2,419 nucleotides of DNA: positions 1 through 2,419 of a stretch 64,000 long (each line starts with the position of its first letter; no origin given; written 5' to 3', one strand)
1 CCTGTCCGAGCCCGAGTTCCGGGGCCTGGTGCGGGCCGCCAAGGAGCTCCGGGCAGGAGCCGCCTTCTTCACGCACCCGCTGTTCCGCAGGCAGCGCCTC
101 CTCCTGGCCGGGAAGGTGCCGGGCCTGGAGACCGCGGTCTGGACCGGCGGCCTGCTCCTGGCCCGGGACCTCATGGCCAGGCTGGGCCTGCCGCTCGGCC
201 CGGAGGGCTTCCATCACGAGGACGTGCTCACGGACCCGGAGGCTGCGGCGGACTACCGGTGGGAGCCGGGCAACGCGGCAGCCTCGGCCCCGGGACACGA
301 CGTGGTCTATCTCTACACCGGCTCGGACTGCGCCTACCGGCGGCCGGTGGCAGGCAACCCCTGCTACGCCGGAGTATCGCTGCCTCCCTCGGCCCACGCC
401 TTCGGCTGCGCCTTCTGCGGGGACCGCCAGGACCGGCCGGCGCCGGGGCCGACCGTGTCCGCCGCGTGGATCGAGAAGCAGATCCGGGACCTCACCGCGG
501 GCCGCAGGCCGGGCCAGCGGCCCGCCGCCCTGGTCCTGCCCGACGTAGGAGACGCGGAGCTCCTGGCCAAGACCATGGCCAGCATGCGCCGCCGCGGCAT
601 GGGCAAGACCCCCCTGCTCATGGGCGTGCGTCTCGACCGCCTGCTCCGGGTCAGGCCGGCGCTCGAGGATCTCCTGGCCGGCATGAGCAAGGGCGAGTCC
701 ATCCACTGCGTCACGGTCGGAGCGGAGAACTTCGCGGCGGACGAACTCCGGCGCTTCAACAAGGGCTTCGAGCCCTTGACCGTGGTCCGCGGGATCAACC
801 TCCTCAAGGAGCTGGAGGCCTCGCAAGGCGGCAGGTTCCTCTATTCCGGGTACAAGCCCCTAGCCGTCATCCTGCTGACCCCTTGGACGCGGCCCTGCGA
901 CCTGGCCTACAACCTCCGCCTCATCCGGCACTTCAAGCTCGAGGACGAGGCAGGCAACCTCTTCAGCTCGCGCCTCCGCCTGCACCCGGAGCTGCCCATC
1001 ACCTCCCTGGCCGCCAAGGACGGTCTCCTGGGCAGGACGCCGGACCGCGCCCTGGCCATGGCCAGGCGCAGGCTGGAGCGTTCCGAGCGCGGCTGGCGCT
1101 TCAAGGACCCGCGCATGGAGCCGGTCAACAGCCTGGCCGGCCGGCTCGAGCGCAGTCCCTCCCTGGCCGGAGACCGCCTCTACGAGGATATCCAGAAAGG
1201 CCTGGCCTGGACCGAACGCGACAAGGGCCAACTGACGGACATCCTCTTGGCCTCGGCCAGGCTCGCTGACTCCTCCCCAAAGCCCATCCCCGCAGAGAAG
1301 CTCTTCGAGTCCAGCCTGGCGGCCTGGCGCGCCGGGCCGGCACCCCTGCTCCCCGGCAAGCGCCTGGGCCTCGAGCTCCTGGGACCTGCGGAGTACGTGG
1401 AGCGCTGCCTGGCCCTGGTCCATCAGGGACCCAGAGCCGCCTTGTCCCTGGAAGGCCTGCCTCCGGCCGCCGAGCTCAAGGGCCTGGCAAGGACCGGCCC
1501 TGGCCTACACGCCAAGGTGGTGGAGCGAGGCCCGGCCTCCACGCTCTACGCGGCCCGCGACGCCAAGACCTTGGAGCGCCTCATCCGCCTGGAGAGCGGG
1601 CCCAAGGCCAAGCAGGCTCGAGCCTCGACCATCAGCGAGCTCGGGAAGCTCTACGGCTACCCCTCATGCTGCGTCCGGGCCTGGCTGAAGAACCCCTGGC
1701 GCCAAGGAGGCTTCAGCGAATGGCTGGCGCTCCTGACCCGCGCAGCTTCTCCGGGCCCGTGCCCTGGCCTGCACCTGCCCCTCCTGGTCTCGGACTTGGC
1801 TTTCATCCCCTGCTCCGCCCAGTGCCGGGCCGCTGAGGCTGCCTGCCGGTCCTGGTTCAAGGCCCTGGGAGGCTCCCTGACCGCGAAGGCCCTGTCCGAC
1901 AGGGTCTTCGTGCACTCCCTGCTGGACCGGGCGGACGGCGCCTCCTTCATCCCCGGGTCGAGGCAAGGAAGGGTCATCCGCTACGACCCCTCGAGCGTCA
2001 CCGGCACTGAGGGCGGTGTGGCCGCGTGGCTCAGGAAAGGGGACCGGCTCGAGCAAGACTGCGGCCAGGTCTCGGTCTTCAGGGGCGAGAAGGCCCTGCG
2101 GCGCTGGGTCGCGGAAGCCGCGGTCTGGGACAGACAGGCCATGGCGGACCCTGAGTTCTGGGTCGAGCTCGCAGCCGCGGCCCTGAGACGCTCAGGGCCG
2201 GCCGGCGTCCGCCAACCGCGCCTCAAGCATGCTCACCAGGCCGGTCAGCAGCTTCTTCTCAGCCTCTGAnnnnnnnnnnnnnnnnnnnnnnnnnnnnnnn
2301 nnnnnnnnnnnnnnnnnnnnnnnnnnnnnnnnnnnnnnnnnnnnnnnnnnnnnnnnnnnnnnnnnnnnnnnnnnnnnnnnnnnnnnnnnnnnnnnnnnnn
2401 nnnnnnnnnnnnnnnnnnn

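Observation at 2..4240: Paralogous pair of large proteins with conserved C-x10-C-x13/14-C-x2-C-G motif, arranged convergently with overlapping 3' ends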

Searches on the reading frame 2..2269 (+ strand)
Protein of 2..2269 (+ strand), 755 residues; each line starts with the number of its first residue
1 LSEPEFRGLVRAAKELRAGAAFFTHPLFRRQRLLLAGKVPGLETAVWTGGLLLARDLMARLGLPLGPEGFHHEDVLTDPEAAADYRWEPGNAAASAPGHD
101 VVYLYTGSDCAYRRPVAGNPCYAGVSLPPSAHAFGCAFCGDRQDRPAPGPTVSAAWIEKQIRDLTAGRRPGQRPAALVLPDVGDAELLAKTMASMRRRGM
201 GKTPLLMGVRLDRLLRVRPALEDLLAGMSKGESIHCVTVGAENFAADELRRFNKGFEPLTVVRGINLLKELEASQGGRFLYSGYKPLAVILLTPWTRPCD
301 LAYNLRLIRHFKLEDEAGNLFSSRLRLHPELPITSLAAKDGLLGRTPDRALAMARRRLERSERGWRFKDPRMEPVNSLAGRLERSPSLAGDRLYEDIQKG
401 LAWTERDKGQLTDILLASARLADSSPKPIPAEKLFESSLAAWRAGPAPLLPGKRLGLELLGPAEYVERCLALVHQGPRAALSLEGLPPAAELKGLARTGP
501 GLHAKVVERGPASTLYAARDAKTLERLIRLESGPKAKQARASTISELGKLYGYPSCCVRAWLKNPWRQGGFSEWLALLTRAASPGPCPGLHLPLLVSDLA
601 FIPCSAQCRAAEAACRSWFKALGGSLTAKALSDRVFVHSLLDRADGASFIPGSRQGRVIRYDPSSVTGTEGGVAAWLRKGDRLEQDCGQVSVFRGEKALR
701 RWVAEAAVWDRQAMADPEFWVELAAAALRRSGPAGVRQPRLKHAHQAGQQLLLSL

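Call 4: search_protein_families(library=pfam, proteins=[window:29-2269:+], max_evalue=1)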
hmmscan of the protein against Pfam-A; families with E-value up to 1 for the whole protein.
window:29-2269:+ (746 aa): 1 family
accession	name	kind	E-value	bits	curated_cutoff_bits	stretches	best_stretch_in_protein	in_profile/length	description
PF04467.17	DUF483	-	1.3e-05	25.6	25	1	536-602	36-97/122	Protein of unknown function (DUF483)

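Call 5: search_protein_families(library=ncbifam, proteins=[window:29-2269:+], max_evalue=1)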
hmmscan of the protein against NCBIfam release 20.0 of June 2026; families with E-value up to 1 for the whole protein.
window:29-2269:+ (746 aa): 0 families

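Call 7: search_solved_structures(query=window:29-2269:+, max_evalue=10, show_alignments=2)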
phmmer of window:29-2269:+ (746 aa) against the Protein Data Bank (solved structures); distinct sequences matched with E-value up to 10: 1.
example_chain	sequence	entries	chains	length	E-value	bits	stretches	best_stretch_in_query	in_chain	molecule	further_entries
6cut_A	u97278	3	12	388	0.82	11.1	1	429-496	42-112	Tryptophan synthase beta chain 1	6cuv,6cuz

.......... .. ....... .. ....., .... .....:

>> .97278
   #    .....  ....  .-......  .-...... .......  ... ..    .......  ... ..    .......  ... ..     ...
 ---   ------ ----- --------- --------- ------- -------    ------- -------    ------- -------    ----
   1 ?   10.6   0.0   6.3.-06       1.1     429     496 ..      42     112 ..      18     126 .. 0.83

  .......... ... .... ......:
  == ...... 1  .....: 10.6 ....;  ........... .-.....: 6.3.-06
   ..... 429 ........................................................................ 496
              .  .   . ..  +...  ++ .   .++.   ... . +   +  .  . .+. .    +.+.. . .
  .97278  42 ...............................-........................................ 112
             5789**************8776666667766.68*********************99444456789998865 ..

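Call 51: find_homologous_proteins(query=window:2-2269:+, max_evalue=0.001)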
Query window:2-2269:+ (755 aa): 7 proteins with E <= 0.001 among 8000 candidates.
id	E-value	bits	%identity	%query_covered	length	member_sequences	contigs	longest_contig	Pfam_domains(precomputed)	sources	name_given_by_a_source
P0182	0.0e+0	1705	100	100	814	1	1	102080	PF04467.18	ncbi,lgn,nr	ncbi:MAG: hypothetical protein HY924_06000 [Elusimicrobia bacterium]|nr:hypothetical protein [Elusim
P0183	1.0e-159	551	44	97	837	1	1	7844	-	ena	-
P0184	2.9e-147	510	42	91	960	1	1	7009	-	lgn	-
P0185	3.8e-144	500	42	100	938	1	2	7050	-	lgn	-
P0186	5.3e-139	483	58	55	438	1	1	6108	-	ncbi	ncbi:MAG: hypothetical protein WC943_15350, partial [Elusimicrobiota bacterium]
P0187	4.6e-133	463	48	56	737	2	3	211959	-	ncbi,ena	-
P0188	1.3e-18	85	31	38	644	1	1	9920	-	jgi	jgi:hypothetical protein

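Call 67: find_encoding_contigs(protein=P0182, flank=10000, max_places=3)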
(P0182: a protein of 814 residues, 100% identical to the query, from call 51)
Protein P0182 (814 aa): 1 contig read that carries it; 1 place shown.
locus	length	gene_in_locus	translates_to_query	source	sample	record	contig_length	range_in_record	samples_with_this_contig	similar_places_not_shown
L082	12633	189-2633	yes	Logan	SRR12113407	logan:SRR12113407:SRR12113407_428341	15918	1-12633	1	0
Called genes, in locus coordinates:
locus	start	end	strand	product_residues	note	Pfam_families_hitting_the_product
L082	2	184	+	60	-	?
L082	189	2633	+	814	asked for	PF04467:DUF483 (faint)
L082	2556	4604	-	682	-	-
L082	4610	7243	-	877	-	PF02310:B12-binding (weak), PF04055:Radical_SAM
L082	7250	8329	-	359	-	PF01136:Peptidase_U32 (faint)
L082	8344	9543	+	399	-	PF04055:Radical_SAM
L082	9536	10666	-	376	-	PF00501:AMP-binding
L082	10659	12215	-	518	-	PF02310:B12-binding, PF04055:Radical_SAM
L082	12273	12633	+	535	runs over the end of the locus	PF04055:Radical_SAM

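Call 68: find_encoding_contigs(protein=P0183, flank=8000, max_places=1)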
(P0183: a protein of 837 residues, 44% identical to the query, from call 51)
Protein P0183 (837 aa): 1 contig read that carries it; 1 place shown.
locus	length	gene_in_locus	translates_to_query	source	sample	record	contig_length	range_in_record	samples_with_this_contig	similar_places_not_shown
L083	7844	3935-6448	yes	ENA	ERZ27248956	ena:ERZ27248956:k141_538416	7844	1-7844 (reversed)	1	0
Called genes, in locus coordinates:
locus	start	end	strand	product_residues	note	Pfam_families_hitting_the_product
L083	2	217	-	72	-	?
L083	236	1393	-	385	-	-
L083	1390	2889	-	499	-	PF01368:DHH, PF02272:DHHA1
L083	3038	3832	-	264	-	-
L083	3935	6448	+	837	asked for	-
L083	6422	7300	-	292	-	PF04055:Radical_SAM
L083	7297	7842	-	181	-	?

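Call 69: find_encoding_contigs(protein=P0185, flank=8000, max_places=1)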
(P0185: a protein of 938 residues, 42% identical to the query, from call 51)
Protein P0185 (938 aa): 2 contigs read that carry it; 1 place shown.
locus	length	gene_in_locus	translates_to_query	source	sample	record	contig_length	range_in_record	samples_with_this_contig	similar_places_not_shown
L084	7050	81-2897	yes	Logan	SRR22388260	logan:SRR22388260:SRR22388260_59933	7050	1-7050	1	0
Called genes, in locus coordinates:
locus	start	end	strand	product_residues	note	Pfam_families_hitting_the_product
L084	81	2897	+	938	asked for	-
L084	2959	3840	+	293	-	PF00142:Fer4_NifH, PF01656:CbiA, PF02374:ArsA_ATPase, PF10609:ParA (weak), PF13614:AAA_31 (weak)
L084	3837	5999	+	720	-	PF00148:Oxidored_nitro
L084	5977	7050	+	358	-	?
